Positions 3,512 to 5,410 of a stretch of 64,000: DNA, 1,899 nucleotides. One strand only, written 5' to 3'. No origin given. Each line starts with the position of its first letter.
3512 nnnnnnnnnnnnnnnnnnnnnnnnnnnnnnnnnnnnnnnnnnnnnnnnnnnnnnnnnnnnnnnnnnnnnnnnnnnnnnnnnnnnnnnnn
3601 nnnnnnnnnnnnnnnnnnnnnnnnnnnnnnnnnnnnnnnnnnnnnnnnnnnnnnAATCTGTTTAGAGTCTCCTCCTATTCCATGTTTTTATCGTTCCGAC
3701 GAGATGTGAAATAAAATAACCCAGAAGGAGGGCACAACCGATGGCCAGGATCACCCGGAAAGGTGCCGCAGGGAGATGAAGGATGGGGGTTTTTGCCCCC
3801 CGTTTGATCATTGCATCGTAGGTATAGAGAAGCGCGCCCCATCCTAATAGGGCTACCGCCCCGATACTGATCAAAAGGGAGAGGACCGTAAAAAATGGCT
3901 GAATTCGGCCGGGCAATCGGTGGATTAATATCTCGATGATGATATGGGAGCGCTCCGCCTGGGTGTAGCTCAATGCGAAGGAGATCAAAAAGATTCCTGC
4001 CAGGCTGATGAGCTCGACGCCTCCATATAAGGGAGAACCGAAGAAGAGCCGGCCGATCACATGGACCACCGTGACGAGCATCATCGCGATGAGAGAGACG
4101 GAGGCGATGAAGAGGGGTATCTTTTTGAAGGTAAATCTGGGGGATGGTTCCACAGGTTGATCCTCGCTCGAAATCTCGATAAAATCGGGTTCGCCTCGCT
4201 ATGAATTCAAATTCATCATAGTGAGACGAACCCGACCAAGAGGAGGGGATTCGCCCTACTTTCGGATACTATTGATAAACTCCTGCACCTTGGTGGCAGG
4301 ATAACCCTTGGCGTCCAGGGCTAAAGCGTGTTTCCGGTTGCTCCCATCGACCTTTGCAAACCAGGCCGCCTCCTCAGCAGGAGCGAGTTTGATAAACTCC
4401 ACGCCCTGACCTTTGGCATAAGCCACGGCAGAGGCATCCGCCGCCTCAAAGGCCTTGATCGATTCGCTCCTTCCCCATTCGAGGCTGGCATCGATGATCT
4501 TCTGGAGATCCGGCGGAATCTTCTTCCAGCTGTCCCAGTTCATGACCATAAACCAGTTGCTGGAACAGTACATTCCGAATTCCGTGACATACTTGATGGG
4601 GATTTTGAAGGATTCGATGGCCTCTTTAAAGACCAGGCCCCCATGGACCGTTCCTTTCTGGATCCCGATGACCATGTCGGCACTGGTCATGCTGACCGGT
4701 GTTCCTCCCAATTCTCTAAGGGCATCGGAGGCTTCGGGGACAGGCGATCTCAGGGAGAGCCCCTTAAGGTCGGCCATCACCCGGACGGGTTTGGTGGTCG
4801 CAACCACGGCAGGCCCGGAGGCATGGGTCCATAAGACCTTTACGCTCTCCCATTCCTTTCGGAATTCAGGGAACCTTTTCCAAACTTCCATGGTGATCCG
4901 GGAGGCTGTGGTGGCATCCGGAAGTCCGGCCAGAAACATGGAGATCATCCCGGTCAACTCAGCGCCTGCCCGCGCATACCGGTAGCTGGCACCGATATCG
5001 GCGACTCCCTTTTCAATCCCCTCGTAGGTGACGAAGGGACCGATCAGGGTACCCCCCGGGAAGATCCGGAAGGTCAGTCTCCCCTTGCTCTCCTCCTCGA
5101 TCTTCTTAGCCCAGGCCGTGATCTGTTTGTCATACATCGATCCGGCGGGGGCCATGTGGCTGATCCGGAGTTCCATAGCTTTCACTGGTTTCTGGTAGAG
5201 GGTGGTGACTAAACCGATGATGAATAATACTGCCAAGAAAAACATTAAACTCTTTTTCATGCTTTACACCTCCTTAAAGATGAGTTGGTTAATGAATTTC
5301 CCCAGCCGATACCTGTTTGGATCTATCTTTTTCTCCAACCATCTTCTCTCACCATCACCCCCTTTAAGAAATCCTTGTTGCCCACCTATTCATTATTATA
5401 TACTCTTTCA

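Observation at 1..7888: Anaerobic ester-scavenging module: periplasmic MHETase/tannase-family esterase embedded in a twin-DctP TRAP operon with a CoA ligase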

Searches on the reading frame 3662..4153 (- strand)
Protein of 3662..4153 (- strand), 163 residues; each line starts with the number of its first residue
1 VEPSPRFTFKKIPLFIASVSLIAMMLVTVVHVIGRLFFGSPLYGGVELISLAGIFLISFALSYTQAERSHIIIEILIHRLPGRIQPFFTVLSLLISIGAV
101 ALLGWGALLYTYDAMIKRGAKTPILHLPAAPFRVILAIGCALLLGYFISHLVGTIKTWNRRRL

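Call 4: search_protein_families(library=pfam, proteins=[window:3662-4153:-])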
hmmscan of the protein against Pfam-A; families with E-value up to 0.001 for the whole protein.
window:3662-4153:- (163 aa): 1 family
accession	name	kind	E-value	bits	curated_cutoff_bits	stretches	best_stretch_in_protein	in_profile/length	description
PF04290.18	DctQ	-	7.7e-22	78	28.3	1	24-156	1-131/132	Tripartite ATP-independent periplasmic transporters, DctQ component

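Call 7: search_protein_families(library=ncbifam, proteins=[window:3662-4153:-], max_evalue=0.00001)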
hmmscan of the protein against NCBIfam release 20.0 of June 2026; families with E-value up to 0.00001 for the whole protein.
window:3662-4153:- (163 aa): 0 families

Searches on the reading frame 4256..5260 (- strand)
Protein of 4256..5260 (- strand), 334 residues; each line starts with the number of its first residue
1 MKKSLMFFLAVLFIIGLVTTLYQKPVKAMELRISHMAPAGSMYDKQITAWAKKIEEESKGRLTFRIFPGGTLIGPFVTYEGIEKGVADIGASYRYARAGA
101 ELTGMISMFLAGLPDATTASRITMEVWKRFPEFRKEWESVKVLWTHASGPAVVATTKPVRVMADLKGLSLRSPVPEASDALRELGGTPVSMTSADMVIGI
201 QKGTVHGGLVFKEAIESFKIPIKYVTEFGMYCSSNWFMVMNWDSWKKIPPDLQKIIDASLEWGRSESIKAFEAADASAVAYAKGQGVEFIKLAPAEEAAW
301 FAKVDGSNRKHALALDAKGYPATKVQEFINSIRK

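Call 4: search_protein_families(library=pfam, proteins=[window:4256-5260:-])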
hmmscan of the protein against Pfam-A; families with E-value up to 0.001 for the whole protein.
window:4256-5260:- (334 aa): 1 family
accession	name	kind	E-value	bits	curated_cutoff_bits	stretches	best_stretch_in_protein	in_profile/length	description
PF03480.18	DctP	-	7e-32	111.3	23.4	1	33-306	1-277/286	Bacterial extracellular solute-binding protein, family 7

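Call 7: search_protein_families(library=ncbifam, proteins=[window:4256-5260:-], max_evalue=0.00001)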
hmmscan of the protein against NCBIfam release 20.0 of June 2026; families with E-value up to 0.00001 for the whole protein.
window:4256-5260:- (334 aa): 2 families
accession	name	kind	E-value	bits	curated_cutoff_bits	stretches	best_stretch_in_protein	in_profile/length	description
NF037995.1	TRAP_S1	subfamily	2.3e-30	105.8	50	2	140-300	108-271/271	TRAP transporter substrate-binding protein DctP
TIGR00787.1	dctP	subfamily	1.3e-12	47.8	175.05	1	140-284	108-255/257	DctP family TRAP transporter solute-binding subunit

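Call 10: search_solved_structures(query=window:4256-5260:-, max_evalue=0.001)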
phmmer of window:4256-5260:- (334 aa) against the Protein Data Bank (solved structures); distinct sequences matched with E-value up to 0.001: 69 (the best 60 are shown).
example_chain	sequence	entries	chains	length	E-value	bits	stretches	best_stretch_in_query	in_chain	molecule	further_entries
4n6d_A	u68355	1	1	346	8e-28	100.7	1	17-298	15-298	TRAP dicarboxylate transporter-DctP subunit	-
4pgn_A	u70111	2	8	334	9e-25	90.7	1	20-260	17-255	Extracellular solute-binding protein, family 7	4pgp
4nap_A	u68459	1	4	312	7.4e-24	87.7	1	30-260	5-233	Extracellular solute-binding protein, family 7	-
7nr2_AAA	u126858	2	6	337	4.9e-22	81.7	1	31-311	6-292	TRAP dicarboxylate transporter, DctP subunit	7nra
5im2_A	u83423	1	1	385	5.9e-21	78.1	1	22-268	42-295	Twin-arginine translocation pathway signal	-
4p56_A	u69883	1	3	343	4.3e-19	72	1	19-319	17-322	Putative extracellular solute-binding protein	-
2hpg_A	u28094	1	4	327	2.4e-16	63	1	30-278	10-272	ABC transporter, periplasmic substrate-binding protein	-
7nsw_AAA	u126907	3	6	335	4.3e-15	58.9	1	30-300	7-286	TRAP dicarboxylate transporter-DctP subunit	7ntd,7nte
7nrr_AAA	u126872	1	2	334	4.5e-15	58.8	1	30-300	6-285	TRAP dicarboxylate transporter-DctP subunit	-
4xfe_A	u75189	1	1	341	1e-13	54.3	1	23-292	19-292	TRAP dicarboxylate transporter subunit DctP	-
4p8b_A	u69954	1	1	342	1.7e-12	50.4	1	42-300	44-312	TRAP-type transporter, periplasmic component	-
4mco_A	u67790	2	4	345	2.5e-12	49.8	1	29-292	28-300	TRAP dicarboxylate transporter-DctP subunit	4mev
4mmp_A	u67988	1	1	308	5.7e-11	45.3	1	35-289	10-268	Sialic Acid Binding Protein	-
5i5p_A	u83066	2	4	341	7.4e-11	45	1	38-259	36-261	TRAP TRANSPORTER SOLUTE BINDING PROTEIN | TRAP solute Binding Protein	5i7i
5iga_A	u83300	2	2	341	1.6e-10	43.9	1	38-259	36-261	TRAP TRANSPORTER SOLUTE BINDING PROTEIN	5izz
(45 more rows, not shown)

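Call 48: find_homologous_proteins(query=window:4256-5260:-, max_evalue=1e-10)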
Query window:4256-5260:- (334 aa): 127 proteins with E <= 1e-10 among 6170 candidates; the best 120 are listed.
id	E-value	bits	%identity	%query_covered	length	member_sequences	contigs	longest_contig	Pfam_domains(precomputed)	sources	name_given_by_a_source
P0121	7.7e-199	678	92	99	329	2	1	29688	PF03480.19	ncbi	-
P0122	9.6e-197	671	89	100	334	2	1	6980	PF03480.19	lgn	-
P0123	7.4e-194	661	87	100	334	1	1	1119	PF03480.19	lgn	-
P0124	2.3e-193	660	87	100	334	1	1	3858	PF03480.19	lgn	-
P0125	3.4e-193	659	87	100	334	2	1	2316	PF03480.19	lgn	-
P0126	4.0e-191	652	88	99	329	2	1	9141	PF03480.19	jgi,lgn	-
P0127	9.8e-191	651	90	96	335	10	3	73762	PF03480.19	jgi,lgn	-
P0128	1.9e-188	643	87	94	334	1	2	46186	PF03480.19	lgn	-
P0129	3.7e-188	642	85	100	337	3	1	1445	PF03480.19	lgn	-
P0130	8.4e-185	631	86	92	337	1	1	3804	PF03480.19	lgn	-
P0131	9.1e-185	631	86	96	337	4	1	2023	PF03480.19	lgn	-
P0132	3.8e-184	629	83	100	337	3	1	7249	PF03480.19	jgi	-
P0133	1.9e-182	624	85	96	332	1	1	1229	PF03480.19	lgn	-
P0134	1.9e-167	574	76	100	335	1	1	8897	PF03480.19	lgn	-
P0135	1.9e-165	568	75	100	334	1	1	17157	PF03480.19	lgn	-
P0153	5.9e-151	520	69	98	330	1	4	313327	PF03480.19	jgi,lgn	-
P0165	3.8e-96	340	48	99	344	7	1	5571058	PF03480.19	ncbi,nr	ncbi:MAG: TRAP transporter substrate-binding protein [Deltaproteobacteria bacterium]|nr:MAG: TRAP tr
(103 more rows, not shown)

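Call 49: find_encoding_contigs(protein=P0121, flank=10000, max_places=2)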
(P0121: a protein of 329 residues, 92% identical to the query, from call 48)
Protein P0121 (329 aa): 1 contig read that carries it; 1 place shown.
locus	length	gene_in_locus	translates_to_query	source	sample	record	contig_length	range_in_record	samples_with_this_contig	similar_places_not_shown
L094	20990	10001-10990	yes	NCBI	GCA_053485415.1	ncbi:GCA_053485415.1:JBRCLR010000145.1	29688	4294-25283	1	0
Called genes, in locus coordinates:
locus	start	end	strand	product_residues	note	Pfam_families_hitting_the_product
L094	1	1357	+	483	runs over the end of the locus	PF11794:HpaB_N, PF03241:HpaB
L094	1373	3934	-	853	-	PF08448:PAS_4, PF08447:PAS_3, PF13426:PAS_9, PF00989:PAS, PF08448:PAS_4, PF13188:PAS_8, PF13426:PAS_9, PF08447:PAS_3, +9 more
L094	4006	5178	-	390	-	PF04055:Radical_SAM, PF06969:HemN_C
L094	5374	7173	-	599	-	PF00009:GTP_EFTU, PF03144:GTP_EFTU_D2, PF14492:EFG_III (weak), PF00679:EFG_C, PF06421:LepA_C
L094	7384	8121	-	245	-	PF00392:GntR, PF07729:FCD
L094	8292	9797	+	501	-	PF00501:AMP-binding, PF13193:AMP-binding_C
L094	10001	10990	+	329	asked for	PF03480:DctP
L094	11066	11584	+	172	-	PF04290:DctQ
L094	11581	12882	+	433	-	PF06808:DctM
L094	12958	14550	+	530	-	PF00501:AMP-binding, PF13193:AMP-binding_C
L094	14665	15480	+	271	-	PF09339:HTH_IclR (weak), PF01614:IclR_C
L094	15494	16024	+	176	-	PF13085:Fer2_3 (weak), PF01799:Fer2_2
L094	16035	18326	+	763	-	PF01315:Ald_Xan_dh_C, PF02738:MoCoBD_1, PF20256:MoCoBD_2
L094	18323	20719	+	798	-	PF00941:FAD_binding_5, PF14691:Fer4_20, PF01266:DAO (weak), PF01946:Thi4 (weak), PF07992:Pyr_redox_2, PF13450:NAD_binding_8, PF13738:Pyr_redox_3 (weak), PF03450:CO_deh_flav_C, +5 more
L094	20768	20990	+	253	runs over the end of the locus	PF00440:TetR_N, PF17932:TetR_C_24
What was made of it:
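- L094 has ligase1-TRAP1 without an esterase (call 49).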

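Call 50: find_encoding_contigs(protein=P0153, flank=10000, max_places=2)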
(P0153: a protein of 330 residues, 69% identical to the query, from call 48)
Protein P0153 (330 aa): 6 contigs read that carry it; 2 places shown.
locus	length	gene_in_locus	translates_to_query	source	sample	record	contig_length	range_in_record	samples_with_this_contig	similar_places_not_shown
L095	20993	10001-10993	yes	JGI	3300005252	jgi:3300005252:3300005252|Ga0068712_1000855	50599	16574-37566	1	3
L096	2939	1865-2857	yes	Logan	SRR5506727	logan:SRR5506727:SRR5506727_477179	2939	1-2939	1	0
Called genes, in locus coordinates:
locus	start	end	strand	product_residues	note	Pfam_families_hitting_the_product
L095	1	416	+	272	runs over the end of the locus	PF00005:ABC_tran, PF13304:AAA_21 (faint), PF12399:BCA_ABC_TP_C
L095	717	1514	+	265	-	PF00005:ABC_tran, PF13304:AAA_21 (faint)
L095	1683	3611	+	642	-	PF00501:AMP-binding, PF23562:AMP-binding_C_3 (weak)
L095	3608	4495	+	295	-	PF02653:BPD_transp_2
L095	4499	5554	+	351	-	PF02653:BPD_transp_2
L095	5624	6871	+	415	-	PF13458:Peripla_BP_6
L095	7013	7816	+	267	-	PF02596:DUF169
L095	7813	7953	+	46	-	-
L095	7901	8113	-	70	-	-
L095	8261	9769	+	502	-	PF00501:AMP-binding, PF13193:AMP-binding_C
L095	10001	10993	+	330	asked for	PF03480:DctP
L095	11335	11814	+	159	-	PF04290:DctQ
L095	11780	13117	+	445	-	PF06808:DctM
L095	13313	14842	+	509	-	PF00221:Lyase_aromatic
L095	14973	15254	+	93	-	PF02604:PhdYeFM_antitox (faint)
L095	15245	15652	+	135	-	PF01850:PIN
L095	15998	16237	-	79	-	PF02604:PhdYeFM_antitox (weak)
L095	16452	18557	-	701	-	PF26146:PI-PLC_X, PF26178:Rv2075c_cat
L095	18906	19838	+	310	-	PF01374:Glyco_hydro_46, PF01471:PG_binding_1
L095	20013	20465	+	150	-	PF13098:Thioredoxin_2, PF13174:TPR_6 (faint), PF13432:TPR_16 (weak)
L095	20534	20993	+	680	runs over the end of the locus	PF00723:Glyco_hydro_15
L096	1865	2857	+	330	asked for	PF03480:DctP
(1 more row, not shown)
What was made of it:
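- Tried and rejected: In L095 a Lyase_aromatic gene follows the ligase-TRAP unit (call 50).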

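Call 51: find_encoding_contigs(protein=P0165, flank=10000, max_places=1)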
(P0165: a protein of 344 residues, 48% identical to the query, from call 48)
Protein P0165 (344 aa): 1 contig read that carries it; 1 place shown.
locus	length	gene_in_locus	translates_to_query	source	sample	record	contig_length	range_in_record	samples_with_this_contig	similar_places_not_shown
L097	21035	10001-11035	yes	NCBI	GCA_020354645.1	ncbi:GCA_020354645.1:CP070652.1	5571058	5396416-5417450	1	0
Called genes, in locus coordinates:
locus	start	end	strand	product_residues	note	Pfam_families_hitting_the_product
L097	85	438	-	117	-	-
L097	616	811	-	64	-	PF09848:SLFN-g3_helicase (weak)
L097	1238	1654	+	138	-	PF01894:YjbQ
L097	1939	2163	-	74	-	PF00072:Response_reg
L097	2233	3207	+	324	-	PF01797:Y1_Tnp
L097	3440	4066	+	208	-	PF13183:Fer4_8, PF13237:Fer4_10 (weak), PF13187:Fer4_9 (weak), PF13534:Fer4_17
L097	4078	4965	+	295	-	PF02754:CCG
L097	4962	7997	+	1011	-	PF12831:FAD_oxidored (weak), PF00037:Fer4 (weak), PF00890:FAD_binding_2, PF07992:Pyr_redox_2, PF12831:FAD_oxidored, PF13450:NAD_binding_8, PF12838:Fer4_7 (weak), PF13187:Fer4_9 (weak), +11 more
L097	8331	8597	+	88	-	PF02662:FlpD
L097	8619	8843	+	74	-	PF02662:FlpD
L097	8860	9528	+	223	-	PF12225:DUF5981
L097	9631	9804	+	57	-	PF13193:AMP-binding_C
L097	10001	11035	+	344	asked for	PF03480:DctP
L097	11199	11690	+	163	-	PF04290:DctQ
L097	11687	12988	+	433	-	PF06808:DctM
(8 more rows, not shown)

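Call 64: predict_structure(alignment_id=A2)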
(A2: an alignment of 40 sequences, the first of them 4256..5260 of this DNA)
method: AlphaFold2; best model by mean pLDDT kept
length: 334 residues; sequences in the alignment: 40
mean_pLDDT: 94.4   pTM: 0.86
mean pLDDT of the five models: 94.4, 94.2, 94.0, 93.7, 92.9
residues with pLDDT >= 90: 287; 70-90: 38; 50-70: 9; < 50: 0
segments of 3 or more residues with pLDDT < 50: none
pLDDT, mean of each block of 10 residues (from residue 1): 80 77 70 95 96 98 96 93 98 91 96 95 97 97 96 98 98 94 97 92 97 93 97 96 98 98 98 97 98 98 97 97 98 90
secondary structure, 60 per line:
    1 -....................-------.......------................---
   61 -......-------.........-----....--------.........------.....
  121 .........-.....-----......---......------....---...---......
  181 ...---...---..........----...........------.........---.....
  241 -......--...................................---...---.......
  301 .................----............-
elements in order: H2-21 E29-35 H42-57 E62-67 H75-83 E89-92 H101-109 H116-129 H131-135 E141-146 E150-155 H162-165 E169-171 H175-183 E187-189 H193-202 E207-211 H212-217 E224-232 E236-240 H242-247 H250-284 E288-290 H294-317 H322-333

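Call 66: fold_search(model_id=the predicted structure, library=pdb)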
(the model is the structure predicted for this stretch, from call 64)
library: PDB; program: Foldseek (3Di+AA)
matches with E <= 10: 892; with E <= 0.001: 357
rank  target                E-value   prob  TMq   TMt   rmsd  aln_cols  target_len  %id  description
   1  4n6d                  5.5e-24  1.00  0.77  0.80   3.3       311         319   27  Crystal structure of a TRAP periplasmic solute binding protein from Desulfovibrio salexigens DSM2638 (Desal_3247), Targe (released 2013-10-30)
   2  4nap_C                3.4e-23  1.00  0.79  0.85   2.8       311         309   25  Crystal structure of a trap periplasmic solute binding protein from Desulfovibrio alaskensis G20 (DDE_0634), target EF (released 2013-11-13)
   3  5im2                  8.5e-23  1.00  0.83  0.86   2.2       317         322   23  Crystal structure of a TRAP solute binding protein from Rhodoferax ferrireducens T118 (Rfer_2570, TARGET EFI-510210) in  (released 2016-03-23)
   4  4nap_B                8.5e-23  1.00  0.80  0.86   2.7       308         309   25  Crystal structure of a trap periplasmic solute binding protein from Desulfovibrio alaskensis G20 (DDE_0634), target EF (released 2013-11-13)
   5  4nap_A                1.3e-22  1.00  0.80  0.86   2.7       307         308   25  Crystal structure of a trap periplasmic solute binding protein from Desulfovibrio alaskensis G20 (DDE_0634), target EF (released 2013-11-13)
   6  7nra_AAA              2.7e-22  1.00  0.82  0.84   2.4       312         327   25  The structure of the SBP TarP_Sse in complex with cinnamate (released 2021-10-06)
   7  4nap_D                3.2e-22  1.00  0.79  0.85   2.8       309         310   24  Crystal structure of a trap periplasmic solute binding protein from Desulfovibrio alaskensis G20 (DDE_0634), target EF (released 2013-11-13)
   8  7nr2_BBB              6.9e-22  1.00  0.82  0.85   2.3       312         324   25  The structure of the SBP TarP_Sse in complex with coumarate (released 2021-10-06)
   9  5i7i_A                7.7e-22  1.00  0.82  0.86   2.4       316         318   20  Crystal structure of a marine metagenome TRAP solute binding protein specific for aromatic acid ligands (Sorcerer II G (released 2017-01-18)
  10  7nr2_EEE              1.1e-21  1.00  0.82  0.86   2.3       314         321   24  The structure of the SBP TarP_Sse in complex with coumarate (released 2021-10-06)
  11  5iga                  1.1e-21  1.00  0.82  0.85   2.5       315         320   20  Crystal structure of a marine metagenome TRAP solute binding protein specific for aromatic acid ligands (Sorcerer II Glo (released 2017-01-18)
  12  7nra_BBB              1.2e-21  1.00  0.82  0.84   2.4       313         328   24  The structure of the SBP TarP_Sse in complex with cinnamate (released 2021-10-06)
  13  5izz                  1.5e-21  1.00  0.82  0.86   2.5       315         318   20  Crystal structure of a marine metagenome TRAP solute binding protein specific for aromatic acid ligands (Sorcerer II Glo (released 2017-01-18)
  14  7nr2_AAA              1.9e-21  1.00  0.82  0.85   2.3       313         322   25  The structure of the SBP TarP_Sse in complex with coumarate (released 2021-10-06)
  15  7nqg                  1.9e-21  1.00  0.81  0.85   2.6       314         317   19  The structure of the SBP TarP_Rhp in complex with 4-hydroxyphenylacetate (released 2021-10-06)
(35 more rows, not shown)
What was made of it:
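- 4256..5260 (-): dctP1, TRAP binding protein of the aromatic-acid (TarP-like) subfamily, 334 aa. Calls 4, 7, 10, 64, 66.
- Those whose entry titles name a ligand are TarP with coumarate, cinnamate, ferulate, caffeate or 4-hydroxyphenylacetate, and the marine 'aromatic acid ligands' binding protein (call 66). The neighbours of the DctP1 model include the marine binding protein described as specific for aromatic acid ligands (call 66).
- Tried and rejected: The ligand information came instead from the Foldseek PDB entry titles (call 66).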
